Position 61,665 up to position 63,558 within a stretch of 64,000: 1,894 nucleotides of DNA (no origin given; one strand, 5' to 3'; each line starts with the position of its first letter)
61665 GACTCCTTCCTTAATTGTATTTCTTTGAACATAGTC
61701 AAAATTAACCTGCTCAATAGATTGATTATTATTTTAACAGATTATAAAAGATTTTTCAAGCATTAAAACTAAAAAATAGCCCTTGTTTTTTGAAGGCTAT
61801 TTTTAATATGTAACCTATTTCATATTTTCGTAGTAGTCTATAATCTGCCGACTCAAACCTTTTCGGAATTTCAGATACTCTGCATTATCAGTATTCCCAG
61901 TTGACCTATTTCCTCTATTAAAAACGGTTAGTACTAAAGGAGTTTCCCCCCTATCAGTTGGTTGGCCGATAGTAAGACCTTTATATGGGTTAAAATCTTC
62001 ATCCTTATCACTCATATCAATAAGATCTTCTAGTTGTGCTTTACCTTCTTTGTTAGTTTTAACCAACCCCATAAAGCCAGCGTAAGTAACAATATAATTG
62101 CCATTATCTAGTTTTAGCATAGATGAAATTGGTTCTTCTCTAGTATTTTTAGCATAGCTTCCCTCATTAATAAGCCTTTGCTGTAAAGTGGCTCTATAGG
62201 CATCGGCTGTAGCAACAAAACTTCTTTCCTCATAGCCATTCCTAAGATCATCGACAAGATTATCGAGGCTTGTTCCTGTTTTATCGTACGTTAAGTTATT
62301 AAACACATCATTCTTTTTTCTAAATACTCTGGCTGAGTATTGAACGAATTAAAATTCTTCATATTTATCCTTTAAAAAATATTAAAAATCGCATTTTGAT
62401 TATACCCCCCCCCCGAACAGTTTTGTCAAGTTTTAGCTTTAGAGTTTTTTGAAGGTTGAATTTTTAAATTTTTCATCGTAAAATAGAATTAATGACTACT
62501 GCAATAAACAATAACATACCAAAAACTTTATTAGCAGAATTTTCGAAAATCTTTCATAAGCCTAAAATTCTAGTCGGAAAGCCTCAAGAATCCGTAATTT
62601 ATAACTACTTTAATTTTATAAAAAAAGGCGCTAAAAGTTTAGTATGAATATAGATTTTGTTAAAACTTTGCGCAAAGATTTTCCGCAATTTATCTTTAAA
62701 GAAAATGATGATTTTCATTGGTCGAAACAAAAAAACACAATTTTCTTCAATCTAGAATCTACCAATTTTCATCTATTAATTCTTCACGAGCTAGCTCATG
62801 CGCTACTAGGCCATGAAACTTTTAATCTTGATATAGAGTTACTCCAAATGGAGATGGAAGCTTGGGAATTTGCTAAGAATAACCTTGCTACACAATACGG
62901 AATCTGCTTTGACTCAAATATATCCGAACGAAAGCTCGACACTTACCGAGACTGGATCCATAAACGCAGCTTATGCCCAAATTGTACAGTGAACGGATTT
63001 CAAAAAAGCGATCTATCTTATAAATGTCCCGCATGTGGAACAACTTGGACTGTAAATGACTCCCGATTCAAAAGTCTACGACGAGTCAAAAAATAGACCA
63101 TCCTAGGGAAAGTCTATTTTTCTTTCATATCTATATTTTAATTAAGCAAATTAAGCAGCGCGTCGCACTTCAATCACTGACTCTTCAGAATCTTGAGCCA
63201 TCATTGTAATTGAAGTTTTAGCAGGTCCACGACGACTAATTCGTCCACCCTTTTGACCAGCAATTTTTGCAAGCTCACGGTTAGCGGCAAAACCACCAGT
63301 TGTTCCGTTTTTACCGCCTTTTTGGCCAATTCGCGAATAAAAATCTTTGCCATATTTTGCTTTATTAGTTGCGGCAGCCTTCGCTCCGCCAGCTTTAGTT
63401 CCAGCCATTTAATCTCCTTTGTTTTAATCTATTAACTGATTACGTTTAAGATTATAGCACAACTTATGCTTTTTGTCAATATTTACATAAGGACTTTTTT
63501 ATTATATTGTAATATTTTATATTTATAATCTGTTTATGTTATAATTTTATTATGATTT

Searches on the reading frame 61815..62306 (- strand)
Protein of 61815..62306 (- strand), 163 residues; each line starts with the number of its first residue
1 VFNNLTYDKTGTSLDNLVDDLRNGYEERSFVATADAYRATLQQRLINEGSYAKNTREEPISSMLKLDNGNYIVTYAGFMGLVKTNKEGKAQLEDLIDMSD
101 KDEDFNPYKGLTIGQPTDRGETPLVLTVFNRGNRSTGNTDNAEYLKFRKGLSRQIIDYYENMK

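Call 8: search_protein_families(library=pfam, proteins=[window:61815-62306:-], max_evalue=0.1)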
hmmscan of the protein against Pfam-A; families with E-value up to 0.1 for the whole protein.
window:61815-62306:- (163 aa): 0 families

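Call 9: search_protein_families(library=ncbifam, proteins=[window:61815-62306:-], max_evalue=0.1)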
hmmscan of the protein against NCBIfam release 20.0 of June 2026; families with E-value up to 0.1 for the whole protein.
window:61815-62306:- (163 aa): 0 families

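Call 10: find_encoding_contigs(protein=window:61815-62306:-, flank=5000, max_places=10)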
Protein window:61815-62306:- (163 aa): 11 contigs read that carry it; 4 places shown.
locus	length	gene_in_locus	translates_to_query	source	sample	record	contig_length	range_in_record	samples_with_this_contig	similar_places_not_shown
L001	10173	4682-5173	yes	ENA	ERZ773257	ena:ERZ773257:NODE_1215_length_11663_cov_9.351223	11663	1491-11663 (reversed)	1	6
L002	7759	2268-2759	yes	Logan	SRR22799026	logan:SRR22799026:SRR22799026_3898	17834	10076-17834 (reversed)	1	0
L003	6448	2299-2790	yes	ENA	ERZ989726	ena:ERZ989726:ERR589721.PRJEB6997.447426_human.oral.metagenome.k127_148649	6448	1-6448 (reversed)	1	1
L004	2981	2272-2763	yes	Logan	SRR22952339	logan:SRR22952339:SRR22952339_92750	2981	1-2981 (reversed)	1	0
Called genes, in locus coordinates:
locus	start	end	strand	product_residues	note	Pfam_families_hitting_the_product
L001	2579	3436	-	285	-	-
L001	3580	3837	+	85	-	PF10685:KGG (faint)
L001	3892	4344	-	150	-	-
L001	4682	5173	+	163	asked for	-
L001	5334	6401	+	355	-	PF21710:Spt6_S1 (faint), PF00575:S1 (weak), PF23459:S1_RRP5 (faint), PF00575:S1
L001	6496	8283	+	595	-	PF04760:IF2_N, PF03193:RsgA_GTPase (faint), PF00009:GTP_EFTU, PF02421:FeoB_N (weak), PF00071:Ras (weak), PF01926:MMR_HSR1, PF22042:EF-G_D2, PF11987:IF-2, +2 more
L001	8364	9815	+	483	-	-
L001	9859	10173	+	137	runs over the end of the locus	PF18908:DUF5663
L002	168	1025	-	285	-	-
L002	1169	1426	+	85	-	PF10685:KGG (faint)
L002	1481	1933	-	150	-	-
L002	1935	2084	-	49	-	-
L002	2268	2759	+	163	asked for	-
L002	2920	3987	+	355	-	PF21710:Spt6_S1 (faint), PF00575:S1 (weak), PF23459:S1_RRP5 (faint), PF00575:S1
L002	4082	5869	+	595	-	PF04760:IF2_N, PF03193:RsgA_GTPase (faint), PF00009:GTP_EFTU, PF02421:FeoB_N (weak), PF00071:Ras (weak), PF01926:MMR_HSR1, PF22042:EF-G_D2, PF11987:IF-2, +2 more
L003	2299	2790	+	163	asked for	-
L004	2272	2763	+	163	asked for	-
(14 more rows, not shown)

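Call 13: find_homologous_proteins(query=window:61815-62306:-, max_evalue=0.001)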
Query window:61815-62306:- (163 aa): 19 proteins with E <= 0.001 among 38 candidates.
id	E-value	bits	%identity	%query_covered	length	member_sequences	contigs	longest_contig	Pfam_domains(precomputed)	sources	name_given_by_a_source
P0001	1.3e-99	348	98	100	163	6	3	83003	-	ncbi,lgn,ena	-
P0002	1.6e-81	290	84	98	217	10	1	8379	-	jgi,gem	-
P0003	2.9e-78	279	81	98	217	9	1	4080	-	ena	-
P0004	2.2e-77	276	77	99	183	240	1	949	-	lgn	-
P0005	1.3e-76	274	80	96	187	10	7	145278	-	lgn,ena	-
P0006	6.5e-73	262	75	99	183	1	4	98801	-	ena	-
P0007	6.5e-73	262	75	99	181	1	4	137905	-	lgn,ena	-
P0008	4.8e-70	252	71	99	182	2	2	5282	-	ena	-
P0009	1.2e-66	241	70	99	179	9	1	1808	-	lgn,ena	-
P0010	1.4e-66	241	70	100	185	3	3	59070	-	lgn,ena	-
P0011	9.0e-65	235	69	99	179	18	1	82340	-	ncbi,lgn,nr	ncbi:MAG: hypothetical protein Q4A23_01500 [bacterium]|nr:hypothetical protein [bacterium]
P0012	7.8e-64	232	70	100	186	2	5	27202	-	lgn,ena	-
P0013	2.4e-60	221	66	100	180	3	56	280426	-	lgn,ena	-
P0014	7.2e-60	219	67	99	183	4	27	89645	-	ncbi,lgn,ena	-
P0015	1.1e-59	219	67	100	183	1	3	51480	-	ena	-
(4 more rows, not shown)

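Call 32: find_encoding_contigs(protein=P0001, flank=1500, max_places=10)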
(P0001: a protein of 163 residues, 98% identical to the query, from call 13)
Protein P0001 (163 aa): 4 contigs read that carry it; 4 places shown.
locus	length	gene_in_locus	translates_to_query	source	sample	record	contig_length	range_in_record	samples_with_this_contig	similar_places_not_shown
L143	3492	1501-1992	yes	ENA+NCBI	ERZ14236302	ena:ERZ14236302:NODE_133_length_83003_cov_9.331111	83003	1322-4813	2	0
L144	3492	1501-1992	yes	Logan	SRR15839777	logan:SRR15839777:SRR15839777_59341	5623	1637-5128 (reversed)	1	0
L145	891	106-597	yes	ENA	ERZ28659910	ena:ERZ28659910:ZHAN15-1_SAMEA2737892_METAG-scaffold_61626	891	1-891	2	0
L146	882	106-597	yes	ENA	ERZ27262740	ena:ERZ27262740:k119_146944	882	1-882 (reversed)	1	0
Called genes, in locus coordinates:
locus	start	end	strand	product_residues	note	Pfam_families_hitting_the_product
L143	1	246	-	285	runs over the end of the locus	-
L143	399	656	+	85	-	PF10685:KGG (faint)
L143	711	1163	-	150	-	-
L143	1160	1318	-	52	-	-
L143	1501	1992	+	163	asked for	-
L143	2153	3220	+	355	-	PF21710:Spt6_S1 (faint), PF00575:S1 (weak), PF23459:S1_RRP5 (faint), PF00575:S1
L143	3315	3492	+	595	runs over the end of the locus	PF04760:IF2_N, PF03193:RsgA_GTPase (faint), PF00009:GTP_EFTU, PF02421:FeoB_N (weak), PF00071:Ras (weak), PF01926:MMR_HSR1, PF22042:EF-G_D2, PF11987:IF-2, +2 more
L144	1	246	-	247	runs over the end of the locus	?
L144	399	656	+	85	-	PF10685:KGG (faint)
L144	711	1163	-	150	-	-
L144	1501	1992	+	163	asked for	-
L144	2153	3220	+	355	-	PF21710:Spt6_S1 (faint), PF00575:S1 (weak), PF23459:S1_RRP5 (faint), PF00575:S1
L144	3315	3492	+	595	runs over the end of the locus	PF04760:IF2_N, PF03193:RsgA_GTPase (faint), PF00009:GTP_EFTU, PF02421:FeoB_N (weak), PF00071:Ras (weak), PF01926:MMR_HSR1, PF22042:EF-G_D2, PF11987:IF-2, +2 more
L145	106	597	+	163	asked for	-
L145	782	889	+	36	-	?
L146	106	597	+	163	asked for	-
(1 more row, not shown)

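Call 37: search_solved_structures(query=A4, max_evalue=1)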
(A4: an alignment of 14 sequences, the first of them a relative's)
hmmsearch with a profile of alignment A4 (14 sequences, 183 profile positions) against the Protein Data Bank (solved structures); distinct sequences matched with E-value up to 1: 7.
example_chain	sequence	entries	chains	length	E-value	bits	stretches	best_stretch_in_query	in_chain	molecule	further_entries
4rlv_A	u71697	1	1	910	0.00061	22.9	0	93-160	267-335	Ankyrin-1, Ankyrin-2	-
5y4d_A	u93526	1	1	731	0.0071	19.4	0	93-160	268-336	Ankyrin-1,Ankyrin-2,Ankyrin-2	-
7tw3_G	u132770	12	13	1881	0.0081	19.2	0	63-161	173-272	Ankyrin-1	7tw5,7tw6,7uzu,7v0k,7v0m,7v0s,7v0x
5y4f_A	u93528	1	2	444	0.045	16.8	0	88-161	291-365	Ankyrin-2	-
2v3m_A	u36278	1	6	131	0.14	15.1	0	29-60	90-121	NAF1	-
4rly_A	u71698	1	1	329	0.35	13.9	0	93-160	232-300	Nav1.2 - AnkB chimera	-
1n11_A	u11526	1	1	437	0.35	13.8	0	76-131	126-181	Ankyrin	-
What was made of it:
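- Tried and rejected: A PDB profile search gave only weak ankyrin matches (E = 6e-4, no matched stretch passing on its own; call 37).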

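Call 38: search_protein_families(library=padloc, proteins=[P0004], max_evalue=0.1)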
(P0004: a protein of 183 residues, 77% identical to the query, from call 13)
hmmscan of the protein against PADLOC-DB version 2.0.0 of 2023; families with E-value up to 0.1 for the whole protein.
P0004 (183 aa): 0 families

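Call 39: search_protein_families(library=phrogs, proteins=[P0004], max_evalue=0.1)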
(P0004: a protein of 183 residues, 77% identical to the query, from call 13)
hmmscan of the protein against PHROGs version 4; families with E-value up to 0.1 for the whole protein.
P0004 (183 aa): 0 families

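Call 46: predict_structure(alignment_id=A4)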
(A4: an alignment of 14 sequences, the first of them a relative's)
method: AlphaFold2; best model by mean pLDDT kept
length: 183 residues; sequences in the alignment: 14
mean_pLDDT: 50.4   pTM: 0.54
mean pLDDT of the five models: 50.4, 41.3, 40.4, 35.7, 34.6
residues with pLDDT >= 90: 0; 70-90: 26; 50-70: 74; < 50: 83
segments of 3 or more residues with pLDDT < 50: 1-25, 42-79, 149-160, 162-164, 181-183
pLDDT, mean of each block of 10 residues (from residue 1): 27 31 48 62 36 30 33 40 74 65 63 60 65 77 62 29 51 55 44
secondary structure, 60 per line:
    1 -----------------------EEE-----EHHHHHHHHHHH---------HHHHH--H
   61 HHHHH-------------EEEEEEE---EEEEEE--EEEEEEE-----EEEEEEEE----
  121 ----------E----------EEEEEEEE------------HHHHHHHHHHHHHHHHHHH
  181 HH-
elements in order: E24-26 H33-43 H53-57 H60-65 E79-85 E89-94 E97-103 E109-116 E142-149 H162-182
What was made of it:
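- Tried and rejected: The first AlphaFold model was poor (pLDDT 50, call 46).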

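Call 55: search_protein_representatives(alignment_id=A4)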
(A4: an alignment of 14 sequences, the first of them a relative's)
Query: 14 sequences, 183 profile positions. Proteins with E-value up to 0.001 (for the whole library): 9; up to 1e-10: 8; up to 1e-30: 2. The best 9 are listed.
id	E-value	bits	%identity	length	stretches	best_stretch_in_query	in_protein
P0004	3.0e-98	343.3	-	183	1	1-183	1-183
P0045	1.3e-40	155.5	-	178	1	1-181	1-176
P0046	1.9e-23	99.5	-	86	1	1-63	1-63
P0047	2.9e-21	92.4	-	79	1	61-128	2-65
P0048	1.9e-19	86.5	-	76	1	1-52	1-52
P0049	6.9e-18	81.4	-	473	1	11-181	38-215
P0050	5.7e-14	68.6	-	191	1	4-182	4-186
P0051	5.5e-12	62.2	-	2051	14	124-150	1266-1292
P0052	3.2e-09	53.2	-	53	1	28-69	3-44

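Call 57: search_protein_families(library=pfam, proteins=[P0045, P0049, P0050, P0051, P0004], max_evalue=0.01)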
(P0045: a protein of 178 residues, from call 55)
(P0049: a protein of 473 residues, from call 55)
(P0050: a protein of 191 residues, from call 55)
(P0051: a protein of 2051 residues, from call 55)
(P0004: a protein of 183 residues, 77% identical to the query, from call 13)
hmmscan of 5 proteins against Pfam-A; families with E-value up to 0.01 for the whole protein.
P0045 (178 aa): 0 families

P0049 (473 aa): 0 families

P0050 (191 aa): 0 families

P0051 (2051 aa): 21 families
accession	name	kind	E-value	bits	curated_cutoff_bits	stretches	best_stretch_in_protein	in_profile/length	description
PF05345.18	He_PIG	-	4.8e-193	626.8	24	18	1729-1799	10-95/96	Putative Ig domain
PF03382.20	DUF285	-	6.1e-105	345.9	25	3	144-260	1-117/120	Mycoplasma protein of unknown function, DUF285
PF00801.26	PKD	-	7.3e-47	157.7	23.5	2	1332-1383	24-77/80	PKD domain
PF24908.1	Ig_SIBA-E_2nd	-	4.7e-36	123.9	27.8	0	1424-1468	43-87/117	Integrin beta-like protein A-E, second Ig-like domain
PF24547.1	DUF7601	-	1.7e-25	90.3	27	0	948-1018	14-77/116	Domain of unknown function (DUF7601)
PF11614.14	FixG_C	-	7.8e-24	84.6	25.6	0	1418-1472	50-103/119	IG-like fold at C-terminal of FixG, putative oxidoreductase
PF23616.1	Ig_GEX2_N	-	6.2e-19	68.5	27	0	993-1045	42-95/105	GEX2 N-terminal Ig-like domain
PF18911.6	PKD_4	-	2.1e-15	57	27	0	1352-1385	49-83/85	PKD domain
PF07495.19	Y_Y_Y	-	2.6e-15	56.5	26.6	0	1354-1387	29-64/65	Y_Y_Y domain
PF02946.19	GTF2I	-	3.6e-13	50.1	27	0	754-771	31-48/75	GTF2I-like repeat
PF00963.24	Cohesin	-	2.3e-08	34.7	24.1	0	653-692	3-43/139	Cohesin domain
PF20578.4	aBig_2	-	1.2e-06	28.7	27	0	902-977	13-88/89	Atrophied bacterial Ig domain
PF18981.6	InlK_D3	-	4.1e-06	27.2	25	0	1360-1381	47-68/75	Internalin K domain (D3/D4)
PF05506.17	PLipase_C_C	-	4.9e-05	24.6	24.4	0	934-978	5-47/80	Bacterial phospholipase C, C-terminal domain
PF15418.12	DUF4625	-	0.0001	23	27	0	1361-1387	104-130/131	Domain of unknown function (DUF4625)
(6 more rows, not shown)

P0004 (183 aa): 0 families

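Call 64: predict_structure(alignment_id=A5)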
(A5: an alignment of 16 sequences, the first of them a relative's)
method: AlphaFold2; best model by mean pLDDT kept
length: 183 residues; sequences in the alignment: 16
mean_pLDDT: 83.1   pTM: 0.81
mean pLDDT of the five models: 83.1, 81.8, 80.4, 79.2, 78.6
residues with pLDDT >= 90: 77; 70-90: 79; 50-70: 15; < 50: 12
segments of 3 or more residues with pLDDT < 50: 1-10
pLDDT, mean of each block of 10 residues (from residue 1): 40 75 90 90 83 87 80 78 94 95 87 94 92 91 89 56 86 92 74
secondary structure, 60 per line:
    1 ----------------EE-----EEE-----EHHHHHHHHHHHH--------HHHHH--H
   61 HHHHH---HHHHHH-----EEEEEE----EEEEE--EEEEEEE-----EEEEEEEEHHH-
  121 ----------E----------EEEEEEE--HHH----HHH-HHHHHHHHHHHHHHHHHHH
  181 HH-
elements in order: E24-26 H33-44 H53-57 H60-65 H69-74 E80-85 E90-94 E97-103 E109-116 E142-148 H162-182
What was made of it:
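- Tried and rejected: Adding three distant homologues raised pLDDT to 83 (call 64).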

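Call 71: fold_search(model_id=the predicted structure, library=viral)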
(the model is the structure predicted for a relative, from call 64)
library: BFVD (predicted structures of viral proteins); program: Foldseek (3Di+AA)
matches with E <= 10: 866; with E <= 0.001: 0
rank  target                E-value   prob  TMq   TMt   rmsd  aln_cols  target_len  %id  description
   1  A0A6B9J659            1.2e-01  0.87  0.20  0.34   6.8        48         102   21  Uncharacterized protein [Rhizobium phage RL2RES]
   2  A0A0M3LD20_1          1.3e-01  0.10  0.20  0.05  16.9       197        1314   11  Large tegument protein [Testudinid alphaherpesvirus 3]
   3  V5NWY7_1              1.5e-01  0.08  0.21  0.05  16.1       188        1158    8  F-UL-36 protein [Chelonid alphaherpesvirus 5]
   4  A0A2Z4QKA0            2.1e-01  0.18  0.20  0.08  10.4        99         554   15  Polyprotein (Fragment) [Sclerotinia sclerotiorum hypovirus 4]
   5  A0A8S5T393            2.2e-01  0.38  0.13  0.40  10.0        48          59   17  Uncharacterized protein [Myoviridae sp. ctqfO1]
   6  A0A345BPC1            2.5e-01  0.10  0.15  0.14  12.5        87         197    8  (no name in the UniProt tables at hand)
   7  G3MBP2                2.5e-01  0.09  0.14  0.21  16.3       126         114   14  Gp176 [Bacillus phage G]
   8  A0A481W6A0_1          2.6e-01  0.09  0.17  0.04  15.1       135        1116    7  (no name in the UniProt tables at hand)
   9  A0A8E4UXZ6            2.6e-01  0.07  0.15  0.12  19.1       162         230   15  Uncharacterized protein [Maribacter phage Colly_1]
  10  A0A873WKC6            3.0e-01  0.08  0.20  0.10  19.1       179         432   13  (no name in the UniProt tables at hand)
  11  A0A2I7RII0            3.4e-01  0.12  0.16  0.24   7.3        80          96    9  (no name in the UniProt tables at hand)
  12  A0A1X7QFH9            3.4e-01  0.09  0.12  0.17  10.3        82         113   13  (no name in the UniProt tables at hand)
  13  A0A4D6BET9            3.4e-01  0.09  0.12  0.17  15.3        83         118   12  (no name in the UniProt tables at hand)
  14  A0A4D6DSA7            3.6e-01  0.33  0.14  0.37   3.4        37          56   19  Uncharacterized protein [Klebsiella phage vB_KpnM_IME346]
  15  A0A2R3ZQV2            3.6e-01  0.15  0.17  0.25   8.7        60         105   13  (no name in the UniProt tables at hand)
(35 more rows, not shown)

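Call 82: find_encoding_contigs(protein=P0013, flank=1000, max_places=10)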
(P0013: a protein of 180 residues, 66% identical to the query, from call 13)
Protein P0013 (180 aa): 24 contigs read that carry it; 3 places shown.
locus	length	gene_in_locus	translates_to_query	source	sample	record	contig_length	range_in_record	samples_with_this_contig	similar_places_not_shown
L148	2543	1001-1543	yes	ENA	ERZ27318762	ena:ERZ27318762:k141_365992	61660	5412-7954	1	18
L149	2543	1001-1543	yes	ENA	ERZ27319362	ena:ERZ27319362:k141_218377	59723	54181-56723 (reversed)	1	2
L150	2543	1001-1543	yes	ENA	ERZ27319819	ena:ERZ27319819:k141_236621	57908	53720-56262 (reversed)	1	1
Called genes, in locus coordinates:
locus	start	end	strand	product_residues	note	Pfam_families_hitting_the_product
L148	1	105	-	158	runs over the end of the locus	-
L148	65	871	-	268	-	PF00480:ROK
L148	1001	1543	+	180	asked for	-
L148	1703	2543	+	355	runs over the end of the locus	PF21710:Spt6_S1 (faint), PF00575:S1 (weak), PF23459:S1_RRP5 (faint), PF00575:S1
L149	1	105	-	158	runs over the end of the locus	-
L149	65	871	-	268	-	PF00480:ROK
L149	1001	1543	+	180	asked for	-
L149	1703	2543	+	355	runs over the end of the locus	PF21710:Spt6_S1 (faint), PF00575:S1 (weak), PF23459:S1_RRP5 (faint), PF00575:S1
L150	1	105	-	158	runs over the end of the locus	-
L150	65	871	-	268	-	PF00480:ROK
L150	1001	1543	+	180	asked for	-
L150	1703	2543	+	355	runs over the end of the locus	PF21710:Spt6_S1 (faint), PF00575:S1 (weak), PF23459:S1_RRP5 (faint), PF00575:S1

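Call 83: find_encoding_contigs(protein=P0014, flank=1000, max_places=10)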
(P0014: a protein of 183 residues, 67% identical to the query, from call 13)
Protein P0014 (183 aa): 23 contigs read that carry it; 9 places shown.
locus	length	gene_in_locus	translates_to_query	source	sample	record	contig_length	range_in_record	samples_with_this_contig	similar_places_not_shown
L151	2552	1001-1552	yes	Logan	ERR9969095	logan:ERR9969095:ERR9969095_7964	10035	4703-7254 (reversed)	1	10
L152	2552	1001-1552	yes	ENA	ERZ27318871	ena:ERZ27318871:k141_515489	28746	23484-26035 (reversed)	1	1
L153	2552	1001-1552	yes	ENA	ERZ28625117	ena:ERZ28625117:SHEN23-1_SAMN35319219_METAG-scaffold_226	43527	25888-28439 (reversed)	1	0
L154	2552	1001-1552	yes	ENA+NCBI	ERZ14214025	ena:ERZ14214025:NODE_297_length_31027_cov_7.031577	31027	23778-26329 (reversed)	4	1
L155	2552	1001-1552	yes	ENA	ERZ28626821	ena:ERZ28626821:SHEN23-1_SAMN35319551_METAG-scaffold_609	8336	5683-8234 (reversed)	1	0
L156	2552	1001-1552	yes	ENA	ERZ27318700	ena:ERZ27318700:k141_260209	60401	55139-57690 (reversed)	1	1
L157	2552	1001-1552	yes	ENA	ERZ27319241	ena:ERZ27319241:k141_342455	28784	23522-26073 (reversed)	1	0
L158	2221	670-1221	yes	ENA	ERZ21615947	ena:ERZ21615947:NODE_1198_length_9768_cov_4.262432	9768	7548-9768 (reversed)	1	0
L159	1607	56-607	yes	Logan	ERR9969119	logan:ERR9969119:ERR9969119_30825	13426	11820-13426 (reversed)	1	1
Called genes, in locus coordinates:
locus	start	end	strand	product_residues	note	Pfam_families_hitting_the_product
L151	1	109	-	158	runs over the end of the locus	-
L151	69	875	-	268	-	PF00480:ROK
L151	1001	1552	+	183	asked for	-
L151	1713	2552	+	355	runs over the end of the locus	PF21710:Spt6_S1 (faint), PF00575:S1 (weak), PF23459:S1_RRP5 (faint), PF00575:S1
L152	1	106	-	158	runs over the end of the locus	-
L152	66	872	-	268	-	PF00480:ROK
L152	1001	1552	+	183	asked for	-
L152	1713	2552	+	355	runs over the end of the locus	PF21710:Spt6_S1 (faint), PF00575:S1 (weak), PF23459:S1_RRP5 (faint), PF00575:S1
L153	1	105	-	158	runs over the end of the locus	-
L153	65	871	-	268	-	PF00480:ROK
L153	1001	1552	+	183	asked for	-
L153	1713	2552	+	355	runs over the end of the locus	PF21710:Spt6_S1 (faint), PF00575:S1 (weak), PF23459:S1_RRP5 (faint), PF00575:S1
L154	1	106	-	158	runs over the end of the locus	-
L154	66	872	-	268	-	PF00480:ROK, PF02685:Glucokinase (faint)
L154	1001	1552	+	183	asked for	-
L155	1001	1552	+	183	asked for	-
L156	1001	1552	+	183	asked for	-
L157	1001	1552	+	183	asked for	-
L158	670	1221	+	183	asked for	-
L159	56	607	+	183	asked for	-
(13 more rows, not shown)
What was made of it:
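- Tried and rejected: Rejected as obligatory, because two lineages have a ROK gene there instead (calls 82, 83).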

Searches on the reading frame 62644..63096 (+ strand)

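Call 8: search_protein_families(library=pfam, proteins=[window:62644-63096:+], max_evalue=0.1)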
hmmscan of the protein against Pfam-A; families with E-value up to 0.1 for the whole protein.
window:62644-63096:+ (150 aa): 9 families
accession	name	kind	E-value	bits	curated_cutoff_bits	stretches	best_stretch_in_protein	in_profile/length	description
PF13719.11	Zn_ribbon_5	-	0.0047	17.1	29.3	1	127-145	4-22/37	zinc-ribbon domain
PF24441.1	DUF7560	-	0.021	15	27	1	124-140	4-20/44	Family of unknown function (DUF7560)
PF21817.3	CapR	-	0.036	14.7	24.2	1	120-144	27-52/67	CapR homology domain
PF14768.12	RPA_interact_C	-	0.046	14.7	25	1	110-139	1-30/80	Replication protein A interacting C-terminal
PF13717.11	Zn_ribbon_4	-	0.054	13.9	30.3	0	128-143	5-20/36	zinc-ribbon domain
PF13824.12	zf-Mss51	-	0.065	13.9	27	0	110-139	1-28/55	Zinc-finger of mitochondrial splicing suppressor 51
PF24029.1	DUF7340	-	0.091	13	27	0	127-147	40-58/62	Domain of unknown function (DUF7340)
PF07699.19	Ephrin_rec_like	-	0.092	13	23.1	0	109-134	9-34/48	Tyrosine-protein kinase ephrin type A/B receptor-like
PF23451.1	Zn_ribbon_PaaD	-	0.099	12.7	27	1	121-142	10-31/53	PaaD zinc beta ribbon domain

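Call 9: search_protein_families(library=ncbifam, proteins=[window:62644-63096:+], max_evalue=0.1)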
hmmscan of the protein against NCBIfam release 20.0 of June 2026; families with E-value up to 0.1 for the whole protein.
window:62644-63096:+ (150 aa): 5 families
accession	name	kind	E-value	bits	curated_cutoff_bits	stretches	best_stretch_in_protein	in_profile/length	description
NF007238.0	PRK09672.1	equivalog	0.0075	15.5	274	1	30-82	157-205/309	phage exclusion protein Lit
TIGR02098.1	MJ0042_CXXC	domain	0.021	14.5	20.9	1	127-140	4-17/38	MJ0042-type zinc finger domain-containing protein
NF041909.1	HVO_2753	equivalog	0.022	14.6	80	1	108-134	9-35/59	HVO_2753 family zinc finger protein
NF003058.0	PRK03976.1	equivalog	0.044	13.8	87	1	82-136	11-65/91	50S ribosomal protein L37ae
NF041591.1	CxxC_VVA0879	subfamily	0.084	12.9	37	0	120-140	16-36/101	VVA0879 family protein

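Call 38: search_protein_families(library=padloc, proteins=[window:62644-63096:+], max_evalue=0.1)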
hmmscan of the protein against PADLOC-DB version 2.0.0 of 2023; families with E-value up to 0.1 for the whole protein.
window:62644-63096:+ (150 aa): 4 families
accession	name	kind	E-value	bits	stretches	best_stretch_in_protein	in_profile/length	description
PDLC02355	Lit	-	0.008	13.4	1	43-82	150-188/290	Lit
PDLC03011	peptidase_U41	-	0.014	12.9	1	44-84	161-198/378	-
PDLC03947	RmrA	-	0.023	11.5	1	25-99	188-267/383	-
PDLC03944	RmrA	-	0.062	10.3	1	45-103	202-264/384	-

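Call 39: search_protein_families(library=phrogs, proteins=[window:62644-63096:+], max_evalue=0.1)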
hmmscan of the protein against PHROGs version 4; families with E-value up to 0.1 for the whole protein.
window:62644-63096:+ (150 aa): 9 families
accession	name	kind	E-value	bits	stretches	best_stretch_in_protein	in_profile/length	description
phrog_87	-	other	9e-05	23.3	1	23-94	64-139/227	metallo-protease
phrog_35738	-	unknown function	0.0025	19.1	1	72-131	13-67/92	-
phrog_9188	-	unknown function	0.0063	17.7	1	89-137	16-66/70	-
phrog_1914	-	unknown function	0.0086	16.8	1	19-82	66-142/222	-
phrog_4875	-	unknown function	0.0089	17.2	1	111-147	15-54/77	-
phrog_5624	-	unknown function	0.012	16.4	1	128-141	9-22/29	-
phrog_12574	-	unknown function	0.027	15.8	1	82-135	12-66/75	-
phrog_9414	-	unknown function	0.045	14.8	0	125-148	26-49/71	-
phrog_16176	-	unknown function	0.073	12.8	1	57-95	261-299/477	-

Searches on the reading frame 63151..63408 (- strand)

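Call 8: search_protein_families(library=pfam, proteins=[window:63151-63408:-], max_evalue=0.1)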
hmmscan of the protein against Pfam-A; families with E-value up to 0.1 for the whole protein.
window:63151-63408:- (85 aa): 1 family
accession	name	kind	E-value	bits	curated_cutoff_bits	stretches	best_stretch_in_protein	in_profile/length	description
PF10685.14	KGG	-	7.2e-06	26.6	20.4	2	16-34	2-20/22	Stress-induced bacterial acidophilic repeat motif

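Call 9: search_protein_families(library=ncbifam, proteins=[window:63151-63408:-], max_evalue=0.1)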
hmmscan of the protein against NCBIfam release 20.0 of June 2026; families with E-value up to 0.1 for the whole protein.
window:63151-63408:- (85 aa): 0 families

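Call 38: search_protein_families(library=padloc, proteins=[window:63151-63408:-], max_evalue=0.1)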
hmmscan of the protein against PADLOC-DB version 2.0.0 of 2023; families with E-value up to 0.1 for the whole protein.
window:63151-63408:- (85 aa): 0 families

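Call 39: search_protein_families(library=phrogs, proteins=[window:63151-63408:-], max_evalue=0.1)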
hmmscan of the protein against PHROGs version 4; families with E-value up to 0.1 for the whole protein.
window:63151-63408:- (85 aa): 1 family
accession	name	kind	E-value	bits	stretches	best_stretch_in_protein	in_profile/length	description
phrog_19000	-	unknown function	0.004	18.8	1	24-64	18-57/59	-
